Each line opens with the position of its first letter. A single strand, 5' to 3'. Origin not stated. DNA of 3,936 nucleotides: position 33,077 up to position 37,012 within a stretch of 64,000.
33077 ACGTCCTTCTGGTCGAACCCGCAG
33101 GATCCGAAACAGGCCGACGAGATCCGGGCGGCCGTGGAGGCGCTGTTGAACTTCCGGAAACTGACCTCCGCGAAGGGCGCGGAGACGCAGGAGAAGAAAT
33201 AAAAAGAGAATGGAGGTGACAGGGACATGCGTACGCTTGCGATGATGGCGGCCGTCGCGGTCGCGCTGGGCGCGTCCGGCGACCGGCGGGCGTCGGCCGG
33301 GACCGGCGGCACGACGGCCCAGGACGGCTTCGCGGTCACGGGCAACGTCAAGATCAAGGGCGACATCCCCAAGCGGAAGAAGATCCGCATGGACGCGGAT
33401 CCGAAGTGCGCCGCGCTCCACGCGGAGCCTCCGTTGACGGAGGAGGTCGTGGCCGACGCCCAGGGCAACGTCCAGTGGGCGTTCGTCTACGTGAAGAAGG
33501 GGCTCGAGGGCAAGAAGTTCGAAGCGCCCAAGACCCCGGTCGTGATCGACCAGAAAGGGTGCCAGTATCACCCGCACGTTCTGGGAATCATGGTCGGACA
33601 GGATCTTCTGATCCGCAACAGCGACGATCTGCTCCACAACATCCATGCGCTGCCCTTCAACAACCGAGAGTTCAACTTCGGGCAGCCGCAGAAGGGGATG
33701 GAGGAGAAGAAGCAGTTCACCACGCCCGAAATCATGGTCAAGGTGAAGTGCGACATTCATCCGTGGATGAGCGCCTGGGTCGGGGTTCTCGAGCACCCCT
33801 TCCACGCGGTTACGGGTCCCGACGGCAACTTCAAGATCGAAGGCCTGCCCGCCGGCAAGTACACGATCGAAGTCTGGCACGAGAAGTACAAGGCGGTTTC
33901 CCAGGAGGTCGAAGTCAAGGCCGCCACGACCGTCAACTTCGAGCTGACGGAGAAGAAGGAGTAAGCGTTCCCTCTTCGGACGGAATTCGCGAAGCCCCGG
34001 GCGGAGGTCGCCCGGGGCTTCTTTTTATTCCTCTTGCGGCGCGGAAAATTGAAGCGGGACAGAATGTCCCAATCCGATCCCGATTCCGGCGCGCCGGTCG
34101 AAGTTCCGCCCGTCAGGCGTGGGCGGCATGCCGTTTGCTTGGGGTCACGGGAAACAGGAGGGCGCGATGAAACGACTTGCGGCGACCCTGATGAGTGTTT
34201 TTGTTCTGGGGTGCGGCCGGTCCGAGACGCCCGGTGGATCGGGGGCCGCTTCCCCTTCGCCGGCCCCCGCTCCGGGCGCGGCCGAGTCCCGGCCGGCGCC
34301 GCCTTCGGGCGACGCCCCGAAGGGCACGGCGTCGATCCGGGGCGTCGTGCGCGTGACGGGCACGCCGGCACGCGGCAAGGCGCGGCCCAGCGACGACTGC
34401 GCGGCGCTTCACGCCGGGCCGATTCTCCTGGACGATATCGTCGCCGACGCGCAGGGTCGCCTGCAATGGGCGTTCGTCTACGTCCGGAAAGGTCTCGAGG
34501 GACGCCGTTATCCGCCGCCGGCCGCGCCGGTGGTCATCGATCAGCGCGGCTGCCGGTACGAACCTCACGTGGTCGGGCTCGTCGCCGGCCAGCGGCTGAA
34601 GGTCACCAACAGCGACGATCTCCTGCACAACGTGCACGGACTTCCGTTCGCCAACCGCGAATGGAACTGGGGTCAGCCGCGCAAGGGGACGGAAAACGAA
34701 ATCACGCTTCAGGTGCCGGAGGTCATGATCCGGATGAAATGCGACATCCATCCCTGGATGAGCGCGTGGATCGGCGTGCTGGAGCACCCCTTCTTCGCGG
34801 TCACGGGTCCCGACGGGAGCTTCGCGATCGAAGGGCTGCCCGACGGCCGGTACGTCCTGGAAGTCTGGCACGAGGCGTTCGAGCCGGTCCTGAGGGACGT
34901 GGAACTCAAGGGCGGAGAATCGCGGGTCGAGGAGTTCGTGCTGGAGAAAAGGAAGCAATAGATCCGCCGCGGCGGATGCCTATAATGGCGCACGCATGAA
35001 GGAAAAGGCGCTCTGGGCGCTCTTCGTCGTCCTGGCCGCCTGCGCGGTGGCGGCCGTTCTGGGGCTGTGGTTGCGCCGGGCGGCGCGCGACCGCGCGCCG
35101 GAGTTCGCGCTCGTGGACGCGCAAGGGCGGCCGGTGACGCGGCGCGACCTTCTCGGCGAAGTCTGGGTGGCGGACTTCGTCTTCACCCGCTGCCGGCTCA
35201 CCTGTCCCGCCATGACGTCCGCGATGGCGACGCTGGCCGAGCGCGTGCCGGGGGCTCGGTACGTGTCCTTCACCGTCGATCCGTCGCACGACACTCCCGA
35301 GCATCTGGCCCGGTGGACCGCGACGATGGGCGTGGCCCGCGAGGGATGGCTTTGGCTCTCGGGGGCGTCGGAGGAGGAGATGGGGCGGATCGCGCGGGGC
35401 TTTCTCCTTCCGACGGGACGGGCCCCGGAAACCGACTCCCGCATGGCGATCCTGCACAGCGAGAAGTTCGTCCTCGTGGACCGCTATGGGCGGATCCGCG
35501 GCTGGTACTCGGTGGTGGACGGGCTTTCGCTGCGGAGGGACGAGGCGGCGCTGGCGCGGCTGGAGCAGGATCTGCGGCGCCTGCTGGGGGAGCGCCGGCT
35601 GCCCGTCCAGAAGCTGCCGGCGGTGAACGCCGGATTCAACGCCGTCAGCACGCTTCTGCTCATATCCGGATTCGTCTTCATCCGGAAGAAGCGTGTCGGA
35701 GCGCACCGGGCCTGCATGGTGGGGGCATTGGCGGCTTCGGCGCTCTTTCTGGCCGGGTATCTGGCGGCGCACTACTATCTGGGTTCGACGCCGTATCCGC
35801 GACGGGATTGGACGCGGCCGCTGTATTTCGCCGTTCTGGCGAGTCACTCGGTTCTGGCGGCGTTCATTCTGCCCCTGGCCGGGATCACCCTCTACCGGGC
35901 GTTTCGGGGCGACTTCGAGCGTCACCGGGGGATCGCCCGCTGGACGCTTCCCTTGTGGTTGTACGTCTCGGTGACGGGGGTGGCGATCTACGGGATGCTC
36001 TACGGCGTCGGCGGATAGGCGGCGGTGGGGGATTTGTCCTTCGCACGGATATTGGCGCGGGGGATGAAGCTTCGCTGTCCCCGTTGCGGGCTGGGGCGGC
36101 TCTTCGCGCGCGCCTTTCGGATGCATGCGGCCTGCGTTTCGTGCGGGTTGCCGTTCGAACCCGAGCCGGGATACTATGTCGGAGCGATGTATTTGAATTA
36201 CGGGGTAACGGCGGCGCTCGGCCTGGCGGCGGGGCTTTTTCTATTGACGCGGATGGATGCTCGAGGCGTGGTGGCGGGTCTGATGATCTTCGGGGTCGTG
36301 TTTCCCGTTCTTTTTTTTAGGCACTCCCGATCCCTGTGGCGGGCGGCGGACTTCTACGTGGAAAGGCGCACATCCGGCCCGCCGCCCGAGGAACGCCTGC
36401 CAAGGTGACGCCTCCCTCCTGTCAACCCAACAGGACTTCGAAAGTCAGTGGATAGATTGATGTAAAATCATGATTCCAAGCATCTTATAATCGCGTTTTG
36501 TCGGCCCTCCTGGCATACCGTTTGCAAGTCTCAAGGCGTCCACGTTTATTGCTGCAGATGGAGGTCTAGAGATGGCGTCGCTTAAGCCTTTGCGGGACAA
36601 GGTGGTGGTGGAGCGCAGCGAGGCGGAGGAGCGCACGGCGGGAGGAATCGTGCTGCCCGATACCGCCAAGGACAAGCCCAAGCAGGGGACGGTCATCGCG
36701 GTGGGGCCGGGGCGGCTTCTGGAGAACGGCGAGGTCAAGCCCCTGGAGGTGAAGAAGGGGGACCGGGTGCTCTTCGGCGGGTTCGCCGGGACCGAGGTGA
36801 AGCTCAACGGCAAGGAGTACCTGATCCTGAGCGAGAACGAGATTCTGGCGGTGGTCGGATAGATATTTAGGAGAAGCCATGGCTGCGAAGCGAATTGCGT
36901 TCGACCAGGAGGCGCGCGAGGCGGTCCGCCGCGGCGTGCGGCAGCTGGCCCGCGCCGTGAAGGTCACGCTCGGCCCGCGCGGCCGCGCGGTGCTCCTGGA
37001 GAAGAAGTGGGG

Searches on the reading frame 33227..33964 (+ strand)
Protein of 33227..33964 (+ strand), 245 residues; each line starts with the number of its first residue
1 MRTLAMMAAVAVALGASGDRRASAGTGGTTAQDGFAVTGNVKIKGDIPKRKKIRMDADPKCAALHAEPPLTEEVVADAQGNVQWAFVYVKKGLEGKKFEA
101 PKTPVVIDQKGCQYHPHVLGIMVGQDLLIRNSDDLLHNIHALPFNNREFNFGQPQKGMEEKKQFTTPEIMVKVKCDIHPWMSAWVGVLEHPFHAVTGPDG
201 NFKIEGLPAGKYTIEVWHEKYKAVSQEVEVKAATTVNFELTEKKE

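Call 5: search_protein_families(library=pfam, proteins=[window:33227-33964:+], max_evalue=0.01)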
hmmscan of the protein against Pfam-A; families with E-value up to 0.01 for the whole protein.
window:33227-33964:+ (245 aa): 5 families
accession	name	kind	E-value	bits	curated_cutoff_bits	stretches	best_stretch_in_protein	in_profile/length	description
PF13620.12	CarboxypepD_reg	-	9.5e-10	39.1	32.3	1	192-241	30-82/82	Carboxypeptidase regulatory-like domain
PF13715.12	CarbopepD_reg_2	-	6.9e-09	36.1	32.2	1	183-243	17-79/88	CarboxypepD_reg-like domain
PF08308.17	PEGA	-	2.1e-05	24.7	20.8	1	203-243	28-69/71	PEGA domain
PF09430.16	EMC7_beta-sandw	-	0.00026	21.6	26.6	1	189-236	18-65/122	ER membrane protein complex subunit 7, beta-sandwich domain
PF14686.12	fn3_3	-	0.00034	20.8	24.4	1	193-236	28-73/75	Polysaccharide lyase family 4, domain II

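Call 6: search_protein_families(library=ncbifam, proteins=[window:33227-33964:+], max_evalue=0.01)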
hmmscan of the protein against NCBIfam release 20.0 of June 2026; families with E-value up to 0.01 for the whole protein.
window:33227-33964:+ (245 aa): 1 family
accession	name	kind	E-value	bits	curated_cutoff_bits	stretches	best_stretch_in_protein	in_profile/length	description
NF052345.1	S_layer_anammox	exception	0.0097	13.3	1400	0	191-241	1339-1392/1596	Kustd1514 family S-layer glycoprotein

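Call 43: search_solved_structures(query=window:33227-33961:+, max_evalue=10, show_alignments=2)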
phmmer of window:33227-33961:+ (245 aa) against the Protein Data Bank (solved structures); distinct sequences matched with E-value up to 10: 10.
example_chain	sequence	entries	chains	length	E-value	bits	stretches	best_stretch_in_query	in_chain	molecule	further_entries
5fc9_A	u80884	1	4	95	0.0072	19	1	114-185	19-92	Blue (Type 1) copper domain protein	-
9c7v_B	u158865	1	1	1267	0.32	13.6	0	188-220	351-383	BOS complex subunit NOMO2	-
1dos_A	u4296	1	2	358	0.36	13.4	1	120-217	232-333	ALDOLASE CLASS II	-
1b57_A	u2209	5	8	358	0.45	13.1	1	122-217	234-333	PROTEIN (FRUCTOSE-BISPHOSPHATE ALDOLASE II) | FRUCTOSE-BISPHOSPHATE ALDOLASE II | CLASS II FRUCTOSE-1,6-BISPHOSPHATE ALDOLASE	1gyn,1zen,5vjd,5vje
5gk3_A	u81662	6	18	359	0.45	13.1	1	122-217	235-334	Fructose-bisphosphate aldolase class 2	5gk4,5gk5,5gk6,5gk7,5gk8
1xwv_A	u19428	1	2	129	0.98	12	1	58-112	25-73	Der f II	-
1ahk_A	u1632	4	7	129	1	12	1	58-112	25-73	DER F 2 | Mite group 2 allergen Der f 2 | mite allergen Der f II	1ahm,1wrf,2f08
8eoi_G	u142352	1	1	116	1.2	11.7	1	179-230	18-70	ER membrane protein complex subunit 7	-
9cck_A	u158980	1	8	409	1.5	11.4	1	96-186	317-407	Copper-containing nitrite reductase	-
3goz_A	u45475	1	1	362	2.7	10.5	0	123-151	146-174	Leucine-rich repeat-containing protein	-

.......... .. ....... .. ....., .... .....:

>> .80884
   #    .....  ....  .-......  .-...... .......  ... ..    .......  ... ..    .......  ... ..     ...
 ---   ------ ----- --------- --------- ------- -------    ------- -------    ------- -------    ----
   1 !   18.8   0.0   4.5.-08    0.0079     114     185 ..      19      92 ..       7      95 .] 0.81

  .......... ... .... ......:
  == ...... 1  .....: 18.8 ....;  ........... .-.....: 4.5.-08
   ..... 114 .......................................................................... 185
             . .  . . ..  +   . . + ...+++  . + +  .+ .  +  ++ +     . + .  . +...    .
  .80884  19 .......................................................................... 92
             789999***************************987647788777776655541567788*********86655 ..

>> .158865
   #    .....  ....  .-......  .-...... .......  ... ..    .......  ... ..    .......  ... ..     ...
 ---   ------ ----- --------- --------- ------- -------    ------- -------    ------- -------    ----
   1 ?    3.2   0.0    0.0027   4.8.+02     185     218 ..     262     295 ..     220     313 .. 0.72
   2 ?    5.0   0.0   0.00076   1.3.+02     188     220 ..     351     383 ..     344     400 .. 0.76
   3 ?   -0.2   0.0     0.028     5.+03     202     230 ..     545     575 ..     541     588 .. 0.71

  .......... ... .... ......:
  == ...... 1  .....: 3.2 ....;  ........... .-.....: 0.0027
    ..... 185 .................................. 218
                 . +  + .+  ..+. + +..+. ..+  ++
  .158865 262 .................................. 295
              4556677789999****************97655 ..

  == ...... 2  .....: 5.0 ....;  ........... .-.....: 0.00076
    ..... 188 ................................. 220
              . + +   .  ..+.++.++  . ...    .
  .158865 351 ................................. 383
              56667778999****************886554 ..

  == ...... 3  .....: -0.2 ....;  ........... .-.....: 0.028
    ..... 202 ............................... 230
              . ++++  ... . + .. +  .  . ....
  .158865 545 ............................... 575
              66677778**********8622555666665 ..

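Call 69: find_homologous_proteins(query=window:33227-33961:+, max_evalue=0.00001)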
Query window:33227-33961:+ (245 aa): 7277 proteins with E <= 0.00001 among 7794 candidates; the best 120 are listed.
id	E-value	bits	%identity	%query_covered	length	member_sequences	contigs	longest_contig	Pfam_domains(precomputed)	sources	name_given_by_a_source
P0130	2.1e-159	546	96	100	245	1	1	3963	PF13715.13,PF08308.18,PF13620.13,PF22904.4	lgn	-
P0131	4.7e-158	542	96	100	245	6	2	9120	PF13715.13,PF08308.18,PF13620.13,PF22904.4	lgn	-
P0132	2.0e-157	540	94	100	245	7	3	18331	PF13715.13,PF13620.13,PF22904.4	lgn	-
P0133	2.3e-155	533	93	100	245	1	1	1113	PF13715.13,PF08308.18,PF13620.13,PF22904.4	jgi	jgi:plastocyanin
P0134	8.0e-153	525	91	100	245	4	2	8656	PF13715.13,PF13620.13,PF22904.4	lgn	-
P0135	4.9e-113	395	78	87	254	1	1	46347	PF13715.13,PF13620.13,PF22904.4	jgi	jgi:plastocyanin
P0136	5.4e-113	394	77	88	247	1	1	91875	PF13715.13,PF13620.13,PF22904.4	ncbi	-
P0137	1.3e-108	380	72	91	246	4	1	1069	PF13715.13,PF14686.13,PF13620.13,PF09430.17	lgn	-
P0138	5.0e-108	378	76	87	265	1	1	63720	PF13715.13,PF13620.13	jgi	jgi:plastocyanin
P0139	1.8e-106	373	68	100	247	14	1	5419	PF13715.13,PF13620.13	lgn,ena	-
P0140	2.6e-106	373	67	100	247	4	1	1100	PF13715.13,PF13620.13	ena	-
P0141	1.8e-104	367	73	85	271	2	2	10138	PF13715.13,PF13620.13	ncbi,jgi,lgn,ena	-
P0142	4.3e-104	365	73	87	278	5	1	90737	PF13620.13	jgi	jgi:hypothetical protein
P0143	5.4e-104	365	73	87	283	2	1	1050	PF13715.13,PF13620.13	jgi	-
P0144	1.9e-103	363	66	100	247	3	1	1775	PF13620.13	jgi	jgi:hypothetical protein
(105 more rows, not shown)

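Call 91: search_solved_structures(query=A4, max_evalue=0.1, show_alignments=1)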
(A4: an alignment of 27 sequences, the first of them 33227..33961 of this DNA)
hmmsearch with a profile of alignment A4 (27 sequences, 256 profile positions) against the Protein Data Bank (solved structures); distinct sequences matched with E-value up to 0.1: 14.
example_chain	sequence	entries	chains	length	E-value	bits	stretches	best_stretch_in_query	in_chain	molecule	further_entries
9c7v_B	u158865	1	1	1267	4.8e-06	29.2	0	200-239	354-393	BOS complex subunit NOMO2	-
5fc9_A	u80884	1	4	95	0.00048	22.6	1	123-196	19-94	Blue (Type 1) copper domain protein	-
10ps_A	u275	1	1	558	0.0009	21.7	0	203-225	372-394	Serine-aspartate repeat-containing protein D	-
4wi0_B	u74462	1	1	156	0.006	19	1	196-240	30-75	Cellulosomal scaffoldin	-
5g5d_B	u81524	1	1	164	0.0079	18.6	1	194-244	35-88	CELLULOSOMAL-SCAFFOLDING PROTEIN A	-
4u3s_B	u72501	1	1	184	0.008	18.6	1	196-240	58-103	Cellulosomal scaffoldin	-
2b59_B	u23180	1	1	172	0.0084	18.5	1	194-244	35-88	Cellulosomal scaffolding protein A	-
8eoi_G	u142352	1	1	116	0.016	17.6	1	189-243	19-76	ER membrane protein complex subunit 7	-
3kcp_A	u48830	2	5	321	0.024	17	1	194-244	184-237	Cellulosomal-scaffolding protein A | Cellulosome anchoring protein cohesin region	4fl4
9cck_A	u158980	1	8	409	0.025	17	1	123-196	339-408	Copper-containing nitrite reductase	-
1sfd_A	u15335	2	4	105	0.029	16.8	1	112-196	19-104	Amicyanin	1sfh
1sf3_A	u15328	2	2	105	0.035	16.5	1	112-196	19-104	Amicyanin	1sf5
6ww7_G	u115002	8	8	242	0.064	15.6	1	189-243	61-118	ER membrane protein complex subunit 7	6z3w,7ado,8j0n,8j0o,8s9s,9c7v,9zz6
4p5r_A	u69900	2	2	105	0.084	15.3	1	112-196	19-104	Amicyanin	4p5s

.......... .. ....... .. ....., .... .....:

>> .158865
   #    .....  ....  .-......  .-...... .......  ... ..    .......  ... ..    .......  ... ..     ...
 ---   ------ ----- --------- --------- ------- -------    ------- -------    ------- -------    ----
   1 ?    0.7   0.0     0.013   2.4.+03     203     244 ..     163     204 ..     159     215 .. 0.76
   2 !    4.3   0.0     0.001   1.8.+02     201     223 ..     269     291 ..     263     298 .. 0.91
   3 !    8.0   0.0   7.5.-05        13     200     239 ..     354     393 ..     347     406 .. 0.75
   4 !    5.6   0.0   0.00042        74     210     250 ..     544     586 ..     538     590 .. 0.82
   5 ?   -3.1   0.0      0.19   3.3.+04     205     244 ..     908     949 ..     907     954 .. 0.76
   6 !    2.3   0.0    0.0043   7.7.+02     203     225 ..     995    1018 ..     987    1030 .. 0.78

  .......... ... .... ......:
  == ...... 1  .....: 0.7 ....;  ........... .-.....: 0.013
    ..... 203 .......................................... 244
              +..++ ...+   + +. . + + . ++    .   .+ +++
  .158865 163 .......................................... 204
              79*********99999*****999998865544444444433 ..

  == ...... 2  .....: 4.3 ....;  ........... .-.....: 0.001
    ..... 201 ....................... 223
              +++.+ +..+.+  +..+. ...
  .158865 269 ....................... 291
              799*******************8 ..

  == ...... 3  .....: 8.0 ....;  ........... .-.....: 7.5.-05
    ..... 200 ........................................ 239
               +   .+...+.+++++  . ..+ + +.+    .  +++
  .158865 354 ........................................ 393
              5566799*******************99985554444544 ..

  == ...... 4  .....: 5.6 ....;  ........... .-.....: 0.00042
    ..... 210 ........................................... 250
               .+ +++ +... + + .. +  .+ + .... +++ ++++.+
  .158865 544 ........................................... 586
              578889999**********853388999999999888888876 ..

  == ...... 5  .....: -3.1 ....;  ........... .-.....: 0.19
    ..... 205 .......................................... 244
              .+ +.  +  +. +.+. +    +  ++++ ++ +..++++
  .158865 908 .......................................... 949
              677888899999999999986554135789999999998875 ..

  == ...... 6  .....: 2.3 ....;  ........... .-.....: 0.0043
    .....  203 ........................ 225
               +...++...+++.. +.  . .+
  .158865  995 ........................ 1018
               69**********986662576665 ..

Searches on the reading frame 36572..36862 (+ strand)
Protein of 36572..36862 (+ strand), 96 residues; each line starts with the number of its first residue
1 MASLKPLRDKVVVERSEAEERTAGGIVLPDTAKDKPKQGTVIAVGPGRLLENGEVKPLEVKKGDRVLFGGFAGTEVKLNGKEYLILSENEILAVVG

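Call 54: search_protein_families(library=pfam, proteins=[window:36572-36862:+], max_evalue=0.01)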
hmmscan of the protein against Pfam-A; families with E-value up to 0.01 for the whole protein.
window:36572-36862:+ (96 aa): 1 family
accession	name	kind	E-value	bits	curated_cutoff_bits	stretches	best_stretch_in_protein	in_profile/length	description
PF00166.26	Cpn10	-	3.5e-36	123.5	21.1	1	4-95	2-93/93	Chaperonin 10 Kd subunit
